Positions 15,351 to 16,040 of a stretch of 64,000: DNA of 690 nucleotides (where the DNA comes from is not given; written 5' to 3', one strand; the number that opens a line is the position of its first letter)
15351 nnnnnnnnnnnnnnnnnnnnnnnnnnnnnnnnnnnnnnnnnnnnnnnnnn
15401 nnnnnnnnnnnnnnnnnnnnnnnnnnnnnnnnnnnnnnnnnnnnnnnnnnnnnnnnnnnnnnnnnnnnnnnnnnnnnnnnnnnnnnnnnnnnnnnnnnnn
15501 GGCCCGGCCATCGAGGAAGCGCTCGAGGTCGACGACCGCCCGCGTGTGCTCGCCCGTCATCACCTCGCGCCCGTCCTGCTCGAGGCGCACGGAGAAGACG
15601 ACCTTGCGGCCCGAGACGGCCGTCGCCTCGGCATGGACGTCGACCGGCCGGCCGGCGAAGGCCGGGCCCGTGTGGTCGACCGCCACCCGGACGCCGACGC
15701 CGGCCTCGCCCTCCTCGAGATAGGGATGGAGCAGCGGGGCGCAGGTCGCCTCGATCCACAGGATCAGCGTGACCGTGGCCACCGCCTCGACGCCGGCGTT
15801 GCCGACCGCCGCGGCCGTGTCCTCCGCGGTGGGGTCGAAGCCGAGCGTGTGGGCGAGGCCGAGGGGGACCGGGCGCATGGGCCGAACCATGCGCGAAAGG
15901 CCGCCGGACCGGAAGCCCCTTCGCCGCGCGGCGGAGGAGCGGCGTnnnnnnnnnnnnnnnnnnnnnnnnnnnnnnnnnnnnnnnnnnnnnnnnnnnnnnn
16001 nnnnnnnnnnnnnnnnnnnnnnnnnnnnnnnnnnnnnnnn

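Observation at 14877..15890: Thioesterase (hotdog) - HCCA isomerase/DsbA-like fusion gene downstream of EctC-EctC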

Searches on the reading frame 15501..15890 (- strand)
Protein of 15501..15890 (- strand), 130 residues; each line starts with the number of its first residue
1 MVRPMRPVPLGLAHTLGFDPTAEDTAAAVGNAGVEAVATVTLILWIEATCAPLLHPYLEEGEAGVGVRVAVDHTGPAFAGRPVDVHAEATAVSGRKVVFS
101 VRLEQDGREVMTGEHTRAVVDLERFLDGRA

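Call 39: search_protein_representatives(protein=window:15501-15890:-)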
Query: 130 residues. Proteins with E-value up to 0.001 (for the whole library): 1732; up to 1e-10: 189; up to 1e-30: 5. The best 150 are listed.
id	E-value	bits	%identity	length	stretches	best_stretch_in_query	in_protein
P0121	2.0e-49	183.3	72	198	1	5-129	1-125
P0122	5.8e-49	181.8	69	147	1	5-128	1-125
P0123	5.1e-41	156.1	62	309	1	5-129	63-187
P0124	1.6e-32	128.7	55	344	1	5-127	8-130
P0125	4.1e-31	124.1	55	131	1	5-128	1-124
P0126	8.1e-30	119.9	70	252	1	42-130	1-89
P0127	1.1e-27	113.1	52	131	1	5-128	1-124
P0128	2.8e-26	108.5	75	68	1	42-109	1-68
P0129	1.3e-25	106.4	66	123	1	24-109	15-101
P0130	4.4e-23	98.2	43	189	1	5-127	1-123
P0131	9.1e-23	97.2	45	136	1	5-125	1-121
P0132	1.6e-22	96.4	45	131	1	5-128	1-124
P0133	1.7e-22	96.3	44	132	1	5-126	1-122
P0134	4.2e-22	95.0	43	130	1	5-127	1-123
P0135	2.8e-21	92.3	45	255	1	7-126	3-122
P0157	2.6e-17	79.5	30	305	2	6-121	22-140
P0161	5.0e-17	78.6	38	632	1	5-128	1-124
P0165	1.1e-16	77.5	38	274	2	27-129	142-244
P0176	1.8e-15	73.6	32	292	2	32-125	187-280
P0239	4.2e-12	62.7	33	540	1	36-125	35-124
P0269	1.9e-11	60.6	37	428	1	21-126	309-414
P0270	2.0e-11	60.5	41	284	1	22-126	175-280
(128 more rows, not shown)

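Call 73: search_protein_families(library=pfam, proteins=[P0161, P0157, P0165, P0176, P0239, P0269, P0270, P0121, P0122, P0125], max_evalue=0.001)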
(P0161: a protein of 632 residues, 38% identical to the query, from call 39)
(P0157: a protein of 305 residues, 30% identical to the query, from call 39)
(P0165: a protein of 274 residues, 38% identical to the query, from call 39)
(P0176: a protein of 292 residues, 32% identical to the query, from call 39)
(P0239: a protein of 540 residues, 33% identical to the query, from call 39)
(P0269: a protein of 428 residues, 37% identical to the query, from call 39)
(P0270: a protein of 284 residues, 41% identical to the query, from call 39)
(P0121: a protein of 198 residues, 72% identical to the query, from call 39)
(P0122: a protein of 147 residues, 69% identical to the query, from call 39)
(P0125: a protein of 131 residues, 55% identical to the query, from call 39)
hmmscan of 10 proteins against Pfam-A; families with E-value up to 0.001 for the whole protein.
P0161 (632 aa): 2 families
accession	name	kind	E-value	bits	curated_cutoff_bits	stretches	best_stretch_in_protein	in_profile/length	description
PF00221.24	Lyase_aromatic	-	1.2e-110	370.8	27.3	1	142-599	1-466/466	Aromatic amino acid lyase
PF22636.2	FlK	-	3e-21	75.9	27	1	19-117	4-101/103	Fluoroacetyl-CoA-specific thioesterase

P0157 (305 aa): 2 families
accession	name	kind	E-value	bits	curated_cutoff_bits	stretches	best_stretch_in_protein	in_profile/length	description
PF22636.2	FlK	-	5.9e-45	152.1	27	2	186-277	11-102/103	Fluoroacetyl-CoA-specific thioesterase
PF03061.28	4HBT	-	2.9e-13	50.4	20.6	2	196-263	8-75/79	Thioesterase superfamily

P0165 (274 aa): 2 families
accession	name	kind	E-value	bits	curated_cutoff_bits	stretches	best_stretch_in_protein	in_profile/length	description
PF22636.2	FlK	-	2.2e-24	86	27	2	154-236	19-101/103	Fluoroacetyl-CoA-specific thioesterase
PF03061.28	4HBT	-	2.9e-06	27.9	20.6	1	160-220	12-72/79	Thioesterase superfamily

P0176 (292 aa): 3 families
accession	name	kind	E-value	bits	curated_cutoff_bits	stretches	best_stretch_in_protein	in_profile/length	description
PF22636.2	FlK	-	1.6e-47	160.3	27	2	187-278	12-103/103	Fluoroacetyl-CoA-specific thioesterase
PF03061.28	4HBT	-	4.8e-14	52.9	20.6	2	196-265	8-77/79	Thioesterase superfamily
PF13279.12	4HBT_2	-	3.3e-05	24.8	25.5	1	69-144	39-110/122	Thioesterase-like superfamily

P0239 (540 aa): 5 families
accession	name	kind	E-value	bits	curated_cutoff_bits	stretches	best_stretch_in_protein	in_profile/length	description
PF00441.29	Acyl-CoA_dh_1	-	2.2e-31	109.5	22.4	1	357-505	1-149/150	Acyl-CoA dehydrogenase, C-terminal domain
PF22636.2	FlK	-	3.7e-24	85.3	27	1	21-120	3-101/103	Fluoroacetyl-CoA-specific thioesterase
PF02770.24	Acyl-CoA_dh_M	-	1.6e-18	67.1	33.3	1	252-345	1-97/97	Acyl-CoA dehydrogenase, middle domain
PF08028.16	Acyl-CoA_dh_2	-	1.4e-07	32.3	22.7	1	377-480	6-119/134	Acyl-CoA dehydrogenase, C-terminal domain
PF03061.28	4HBT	-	3e-07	31.1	20.6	1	40-102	8-70/79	Thioesterase superfamily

P0269 (428 aa): 2 families
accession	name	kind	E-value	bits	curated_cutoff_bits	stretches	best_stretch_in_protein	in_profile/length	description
PF22636.2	FlK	-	1.3e-31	109.3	27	1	308-411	1-103/103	Fluoroacetyl-CoA-specific thioesterase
PF03061.28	4HBT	-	7.2e-07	29.9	20.6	1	329-395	8-74/79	Thioesterase superfamily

P0270 (284 aa): 6 families
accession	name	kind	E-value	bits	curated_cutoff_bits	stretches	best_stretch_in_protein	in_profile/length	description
PF22636.2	FlK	-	2.2e-24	86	27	1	173-276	1-102/103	Fluoroacetyl-CoA-specific thioesterase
PF00583.31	Acetyltransf_1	-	5.3e-14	52.9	20.7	1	35-137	20-116/116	Acetyltransferase (GNAT) family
PF13508.13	Acetyltransf_7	-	2e-11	44.5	27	1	47-138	2-83/84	Acetyltransferase (GNAT) domain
PF03061.28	4HBT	-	1.6e-05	25.5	20.6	1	195-263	9-77/79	Thioesterase superfamily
PF13673.13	Acetyltransf_10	-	1.6e-05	25.3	23.6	1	45-139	28-109/128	Acetyltransferase (GNAT) domain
PF13527.13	Acetyltransf_9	-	9.3e-05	22.9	25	1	38-138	31-125/127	Acetyltransferase (GNAT) domain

P0121 (198 aa): 3 families
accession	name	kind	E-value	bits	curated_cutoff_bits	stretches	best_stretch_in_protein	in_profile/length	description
PF22636.2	FlK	-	4e-25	88.4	27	1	21-117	5-101/103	Fluoroacetyl-CoA-specific thioesterase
PF03061.28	4HBT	-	3.6e-05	24.4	20.6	1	40-106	11-77/79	Thioesterase superfamily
PF13279.12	4HBT_2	-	0.00013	22.9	25.5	1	61-135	47-110/122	Thioesterase-like superfamily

P0122 (147 aa): 2 families
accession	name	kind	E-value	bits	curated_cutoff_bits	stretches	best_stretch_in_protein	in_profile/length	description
PF22636.2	FlK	-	2.2e-22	79.6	27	1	20-116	5-100/103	Fluoroacetyl-CoA-specific thioesterase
PF03061.28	4HBT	-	9e-06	26.4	20.6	1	40-107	19-78/79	Thioesterase superfamily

P0125 (131 aa): 2 families
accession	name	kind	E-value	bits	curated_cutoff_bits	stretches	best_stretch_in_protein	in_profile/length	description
PF22636.2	FlK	-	9.5e-24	83.9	27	1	17-118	2-102/103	Fluoroacetyl-CoA-specific thioesterase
PF03061.28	4HBT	-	6.8e-05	23.5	20.6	1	44-105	15-76/79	Thioesterase superfamily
